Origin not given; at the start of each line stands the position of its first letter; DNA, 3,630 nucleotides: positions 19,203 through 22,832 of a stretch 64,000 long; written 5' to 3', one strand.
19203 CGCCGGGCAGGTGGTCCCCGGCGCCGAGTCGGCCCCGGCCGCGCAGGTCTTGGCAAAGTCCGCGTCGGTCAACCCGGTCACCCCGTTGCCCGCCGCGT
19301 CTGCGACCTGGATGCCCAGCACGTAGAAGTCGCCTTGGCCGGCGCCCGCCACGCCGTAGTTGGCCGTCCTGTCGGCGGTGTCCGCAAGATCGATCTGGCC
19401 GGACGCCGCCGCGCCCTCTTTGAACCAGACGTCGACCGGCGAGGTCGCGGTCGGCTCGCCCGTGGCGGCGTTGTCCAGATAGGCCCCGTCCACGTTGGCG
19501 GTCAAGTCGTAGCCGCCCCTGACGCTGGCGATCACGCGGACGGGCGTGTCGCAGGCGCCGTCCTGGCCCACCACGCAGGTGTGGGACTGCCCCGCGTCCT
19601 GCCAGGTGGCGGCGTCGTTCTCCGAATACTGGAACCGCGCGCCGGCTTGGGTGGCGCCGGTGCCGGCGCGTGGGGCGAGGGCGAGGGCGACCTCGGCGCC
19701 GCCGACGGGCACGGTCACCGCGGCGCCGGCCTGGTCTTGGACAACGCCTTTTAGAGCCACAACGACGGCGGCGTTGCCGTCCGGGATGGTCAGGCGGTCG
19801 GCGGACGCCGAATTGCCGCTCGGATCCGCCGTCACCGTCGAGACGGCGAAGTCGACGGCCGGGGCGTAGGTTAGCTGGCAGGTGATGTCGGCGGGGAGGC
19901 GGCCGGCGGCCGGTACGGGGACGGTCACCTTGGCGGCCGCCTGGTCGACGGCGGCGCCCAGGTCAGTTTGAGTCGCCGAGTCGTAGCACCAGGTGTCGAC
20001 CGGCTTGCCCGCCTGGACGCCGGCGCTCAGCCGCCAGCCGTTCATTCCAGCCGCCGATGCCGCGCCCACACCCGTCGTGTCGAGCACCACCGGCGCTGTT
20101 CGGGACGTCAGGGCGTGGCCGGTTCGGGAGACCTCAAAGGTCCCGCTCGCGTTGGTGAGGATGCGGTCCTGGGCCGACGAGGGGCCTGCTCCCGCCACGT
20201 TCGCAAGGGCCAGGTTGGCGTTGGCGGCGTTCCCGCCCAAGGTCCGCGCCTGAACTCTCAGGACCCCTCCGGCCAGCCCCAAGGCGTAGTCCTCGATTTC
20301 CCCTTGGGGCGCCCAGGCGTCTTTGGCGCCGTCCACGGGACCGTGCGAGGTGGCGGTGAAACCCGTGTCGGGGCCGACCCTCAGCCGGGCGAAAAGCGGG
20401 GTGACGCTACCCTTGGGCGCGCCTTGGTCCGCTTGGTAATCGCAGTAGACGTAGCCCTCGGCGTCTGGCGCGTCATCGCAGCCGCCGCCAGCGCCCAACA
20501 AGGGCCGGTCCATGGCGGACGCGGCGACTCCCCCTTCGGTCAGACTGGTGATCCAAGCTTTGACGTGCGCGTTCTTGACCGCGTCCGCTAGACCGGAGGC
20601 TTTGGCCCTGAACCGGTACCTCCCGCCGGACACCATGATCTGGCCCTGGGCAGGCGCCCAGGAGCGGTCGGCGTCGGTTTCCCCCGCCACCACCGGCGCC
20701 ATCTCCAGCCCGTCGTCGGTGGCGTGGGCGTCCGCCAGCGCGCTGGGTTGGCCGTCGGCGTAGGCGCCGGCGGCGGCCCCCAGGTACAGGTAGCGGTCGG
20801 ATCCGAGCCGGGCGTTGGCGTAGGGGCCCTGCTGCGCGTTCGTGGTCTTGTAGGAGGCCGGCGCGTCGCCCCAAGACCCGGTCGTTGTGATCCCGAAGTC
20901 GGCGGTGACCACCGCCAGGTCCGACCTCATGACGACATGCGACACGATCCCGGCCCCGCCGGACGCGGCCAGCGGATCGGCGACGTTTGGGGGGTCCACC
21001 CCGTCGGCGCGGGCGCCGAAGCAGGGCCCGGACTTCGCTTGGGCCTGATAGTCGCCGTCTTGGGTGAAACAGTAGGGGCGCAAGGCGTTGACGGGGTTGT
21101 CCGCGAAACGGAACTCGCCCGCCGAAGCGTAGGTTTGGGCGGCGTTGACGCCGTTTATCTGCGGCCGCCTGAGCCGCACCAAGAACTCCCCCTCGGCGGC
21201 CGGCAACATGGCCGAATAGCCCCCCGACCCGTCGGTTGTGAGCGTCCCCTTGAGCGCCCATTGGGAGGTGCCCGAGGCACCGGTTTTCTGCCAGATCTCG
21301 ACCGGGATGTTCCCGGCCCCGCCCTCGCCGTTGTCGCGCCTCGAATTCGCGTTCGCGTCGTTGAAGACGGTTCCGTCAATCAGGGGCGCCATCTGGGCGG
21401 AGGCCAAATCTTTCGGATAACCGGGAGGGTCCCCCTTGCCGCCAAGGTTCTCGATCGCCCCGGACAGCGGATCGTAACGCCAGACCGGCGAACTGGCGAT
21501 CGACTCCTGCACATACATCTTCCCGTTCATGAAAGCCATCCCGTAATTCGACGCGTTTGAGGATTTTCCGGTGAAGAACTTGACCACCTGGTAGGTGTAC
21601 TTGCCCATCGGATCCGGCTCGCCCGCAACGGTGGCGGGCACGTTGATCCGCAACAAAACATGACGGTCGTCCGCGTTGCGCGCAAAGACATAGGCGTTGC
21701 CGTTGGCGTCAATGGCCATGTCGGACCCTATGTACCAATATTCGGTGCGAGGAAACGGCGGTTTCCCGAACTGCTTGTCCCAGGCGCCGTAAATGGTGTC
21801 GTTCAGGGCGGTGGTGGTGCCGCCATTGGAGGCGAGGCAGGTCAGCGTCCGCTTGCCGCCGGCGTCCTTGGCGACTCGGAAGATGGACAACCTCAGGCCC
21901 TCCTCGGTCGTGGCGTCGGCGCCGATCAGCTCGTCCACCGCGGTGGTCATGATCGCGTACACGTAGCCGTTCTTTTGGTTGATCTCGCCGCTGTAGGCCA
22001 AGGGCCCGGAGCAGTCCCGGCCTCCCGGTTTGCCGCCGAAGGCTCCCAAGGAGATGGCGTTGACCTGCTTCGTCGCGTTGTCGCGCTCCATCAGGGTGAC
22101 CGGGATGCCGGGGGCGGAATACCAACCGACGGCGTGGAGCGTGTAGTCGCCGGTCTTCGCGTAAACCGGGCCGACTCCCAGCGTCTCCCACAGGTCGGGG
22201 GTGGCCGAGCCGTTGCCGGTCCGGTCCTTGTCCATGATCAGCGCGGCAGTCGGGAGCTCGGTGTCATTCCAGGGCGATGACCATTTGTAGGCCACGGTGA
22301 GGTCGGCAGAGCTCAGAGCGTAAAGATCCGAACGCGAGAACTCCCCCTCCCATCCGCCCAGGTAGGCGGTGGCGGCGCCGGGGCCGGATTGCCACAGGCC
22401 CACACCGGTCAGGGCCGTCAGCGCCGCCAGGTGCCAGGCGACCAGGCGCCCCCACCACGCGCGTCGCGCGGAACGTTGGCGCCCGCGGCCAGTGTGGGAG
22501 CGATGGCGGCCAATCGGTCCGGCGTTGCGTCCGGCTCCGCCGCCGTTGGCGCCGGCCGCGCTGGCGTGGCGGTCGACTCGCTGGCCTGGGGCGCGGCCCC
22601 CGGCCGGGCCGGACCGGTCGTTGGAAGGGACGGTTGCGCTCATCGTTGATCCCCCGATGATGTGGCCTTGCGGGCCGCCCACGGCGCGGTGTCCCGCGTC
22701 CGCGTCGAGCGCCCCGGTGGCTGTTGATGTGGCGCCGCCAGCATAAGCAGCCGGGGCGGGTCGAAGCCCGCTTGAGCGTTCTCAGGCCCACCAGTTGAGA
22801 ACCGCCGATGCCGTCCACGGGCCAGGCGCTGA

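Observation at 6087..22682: A 16.6-kb single ORF encoding a 5531-aa LPXTG adhesin-like protein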

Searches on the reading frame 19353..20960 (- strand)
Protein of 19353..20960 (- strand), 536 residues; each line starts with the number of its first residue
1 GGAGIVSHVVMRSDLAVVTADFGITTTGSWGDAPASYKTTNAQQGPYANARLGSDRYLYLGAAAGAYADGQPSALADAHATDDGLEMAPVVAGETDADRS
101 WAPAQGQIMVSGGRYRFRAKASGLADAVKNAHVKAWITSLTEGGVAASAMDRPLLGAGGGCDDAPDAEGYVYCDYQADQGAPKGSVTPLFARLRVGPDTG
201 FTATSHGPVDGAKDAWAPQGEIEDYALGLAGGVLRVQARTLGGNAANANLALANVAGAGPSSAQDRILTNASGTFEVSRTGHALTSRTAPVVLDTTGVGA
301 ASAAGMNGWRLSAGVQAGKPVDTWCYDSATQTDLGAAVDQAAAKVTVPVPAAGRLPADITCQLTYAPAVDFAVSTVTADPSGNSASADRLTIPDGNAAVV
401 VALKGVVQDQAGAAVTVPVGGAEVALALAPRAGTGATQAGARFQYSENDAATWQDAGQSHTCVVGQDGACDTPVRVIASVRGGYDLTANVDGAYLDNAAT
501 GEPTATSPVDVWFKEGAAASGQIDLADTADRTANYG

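Call 71: predict_structure(alignment_id=A2)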
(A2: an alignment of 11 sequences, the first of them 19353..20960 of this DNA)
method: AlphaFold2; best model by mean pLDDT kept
length: 536 residues; sequences in the alignment: 11
mean_pLDDT: 66.1   pTM: 0.64
mean pLDDT of the five models: 66.1, 65.3, 65.1, 63.9, 63.3
residues with pLDDT >= 90: 113; 70-90: 170; 50-70: 49; < 50: 204
segments of 3 or more residues with pLDDT < 50: 1-50, 74-76, 156-159, 206-217, 315-320, 379-398, 431-536
pLDDT, mean of each block of 10 residues (from residue 1): 34 40 33 41 40 67 67 55 86 82 88 90 85 85 75 61 81 85 82 80 54 49 85 94 91 92 94 87 94 97 93 56 84 88 92 89 90 62 39 45 84 86 53 44 34 31 41 37 36 32 37 38 40 36
secondary structure, 60 per line:
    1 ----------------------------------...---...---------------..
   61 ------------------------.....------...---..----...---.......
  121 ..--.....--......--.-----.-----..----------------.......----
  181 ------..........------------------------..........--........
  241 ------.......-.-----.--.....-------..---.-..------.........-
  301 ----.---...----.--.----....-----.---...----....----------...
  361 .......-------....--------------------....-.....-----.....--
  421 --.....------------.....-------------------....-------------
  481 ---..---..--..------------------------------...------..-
elements in order: E85-89 E108-110 E114-122 H125-129 E132-137 E170-176 E187-196 E221-230 E233-240 E247-253 E264-268 E291-299 E309-311 E324-327 E337-339 E344-347 E358-367 E375-378 E399-402 E404-408 E414-418 E423-427 E440-444 H464-467 E525-527

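Call 73: fold_search(model_id=the predicted structure, library=pdb)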
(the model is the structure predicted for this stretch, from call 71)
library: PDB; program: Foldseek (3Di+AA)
matches with E <= 10: 1871; with E <= 0.001: 2
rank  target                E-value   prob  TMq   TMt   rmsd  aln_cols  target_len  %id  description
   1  7jwb_D                1.5e-04  0.90  0.15  0.20  28.5       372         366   10  SARS CoV2 Spike ectodomain with engineered trimerized VH binder (released 2020-10-07)
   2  7vla_S                9.9e-04  0.85  0.14  0.29  15.9       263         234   11  Cryo-EM structure of the CCL15(27-92) bound CCR1-Gi complex (released 2022-03-23)
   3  7yfc_C                1.0e-03  0.91  0.14  0.29  15.1       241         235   11  Cryo-EM structure of the histamine-bound histamine H4 receptor and Gq complex (released 2023-10-25)
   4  7kh0_S                1.0e-03  0.90  0.14  0.28  15.8       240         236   11  Cryo-EM structure of the human arginine vasopressin AVP-vasopressin receptor V2R-Gs signaling complex (released 2021-05-26)
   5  9b82_N                1.0e-03  0.82  0.14  0.28  17.0       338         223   11  Crystal structure of SARS-CoV-2 receptor binding domain in complex with neutralizing antibody COVA2-15 (released 2024-12-04)
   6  7ubs_H                1.1e-03  0.75  0.13  0.24  15.7       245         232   12  Pfs230 D1 domain in complex with 230AS-26 (released 2023-02-15)
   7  8v8f_B                1.2e-03  0.87  0.15  0.29  16.2       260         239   10  The co-crystal structure of anti-HIV scFv and Utag (released 2024-12-11)
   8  9b82_K                1.4e-03  0.75  0.13  0.27  16.2       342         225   10  Crystal structure of SARS-CoV-2 receptor binding domain in complex with neutralizing antibody COVA2-15 (released 2024-12-04)
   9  8g05_E                1.4e-03  0.87  0.14  0.29  15.1       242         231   11  Cryo-EM structure of an orphan GPCR-Gi protein signaling complex (released 2023-11-01)
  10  8h3c_B                1.4e-03  0.75  0.14  0.28  16.5       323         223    8  Crystal structure of M2e Influenza peptide in complex with antibody scFv (released 2023-08-02)
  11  5u68_E                1.5e-03  0.77  0.14  0.27  15.6       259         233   10  Structural basis for antibody cross-neutralization of respiratory syncytial virus and human metapneumovirus (released 2017-02-15)
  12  9ge2_F                1.7e-03  0.77  0.14  0.28  17.5       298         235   10  Structure of GPR55 in complex with G13 and synthetic agonist ML184 (released 2025-03-05)
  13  8v8f_A                1.7e-03  0.77  0.14  0.27  16.0       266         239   10  The co-crystal structure of anti-HIV scFv and Utag (released 2024-12-11)
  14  8u5l_F                1.7e-03  0.69  0.13  0.26  16.0       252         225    9  MAU868, a novel human-derived monoclonal neutralizing antibody targeting BK virus VP1 (released 2024-08-14)
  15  6qb9_A                1.8e-03  0.77  0.14  0.27  16.4       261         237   11  Structure of an anti-Mcl1 scFv (released 2019-11-06)
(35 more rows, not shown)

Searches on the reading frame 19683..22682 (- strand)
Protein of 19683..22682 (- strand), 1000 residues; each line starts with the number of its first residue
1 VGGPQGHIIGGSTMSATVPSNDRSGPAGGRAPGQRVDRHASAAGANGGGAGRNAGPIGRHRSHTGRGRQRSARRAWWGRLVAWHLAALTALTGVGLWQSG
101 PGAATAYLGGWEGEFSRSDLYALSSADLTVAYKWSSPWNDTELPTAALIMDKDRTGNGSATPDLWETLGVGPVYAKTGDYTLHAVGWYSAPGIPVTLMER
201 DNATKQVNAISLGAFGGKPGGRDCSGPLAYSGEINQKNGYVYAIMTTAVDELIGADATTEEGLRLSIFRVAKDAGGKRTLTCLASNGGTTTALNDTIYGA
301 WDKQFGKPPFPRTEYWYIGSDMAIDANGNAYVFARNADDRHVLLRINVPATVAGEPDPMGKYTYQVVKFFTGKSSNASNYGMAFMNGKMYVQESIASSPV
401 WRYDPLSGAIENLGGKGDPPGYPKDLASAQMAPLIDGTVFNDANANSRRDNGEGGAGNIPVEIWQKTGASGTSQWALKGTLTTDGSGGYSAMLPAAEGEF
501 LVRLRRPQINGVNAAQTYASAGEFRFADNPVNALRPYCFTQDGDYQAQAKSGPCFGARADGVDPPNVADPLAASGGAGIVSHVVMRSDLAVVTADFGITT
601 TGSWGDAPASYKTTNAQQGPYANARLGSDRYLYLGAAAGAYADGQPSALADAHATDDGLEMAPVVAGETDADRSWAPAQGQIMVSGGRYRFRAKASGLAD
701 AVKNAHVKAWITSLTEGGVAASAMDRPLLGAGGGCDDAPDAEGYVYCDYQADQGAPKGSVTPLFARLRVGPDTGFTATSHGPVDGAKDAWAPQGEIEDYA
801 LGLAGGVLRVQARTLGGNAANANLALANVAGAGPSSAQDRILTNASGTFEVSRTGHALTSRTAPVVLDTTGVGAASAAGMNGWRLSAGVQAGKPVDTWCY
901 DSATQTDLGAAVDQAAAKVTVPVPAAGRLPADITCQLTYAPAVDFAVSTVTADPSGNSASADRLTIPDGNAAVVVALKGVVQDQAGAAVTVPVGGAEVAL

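Call 5: search_protein_families(library=pfam, proteins=[window:19683-22682:-], max_evalue=0.01)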
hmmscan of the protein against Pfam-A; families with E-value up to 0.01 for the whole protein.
window:19683-22682:- (1000 aa): 1 family
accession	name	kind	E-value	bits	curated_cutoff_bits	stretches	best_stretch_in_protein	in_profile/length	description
PF17210.9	SdrD_B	-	0.0012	19.5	29.7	1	438-508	6-68/112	SdrD B-like domain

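Call 6: search_protein_families(library=ncbifam, proteins=[window:19683-22682:-], max_evalue=0.01)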
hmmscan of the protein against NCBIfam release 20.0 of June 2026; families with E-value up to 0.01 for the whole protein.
window:19683-22682:- (1000 aa): 0 families
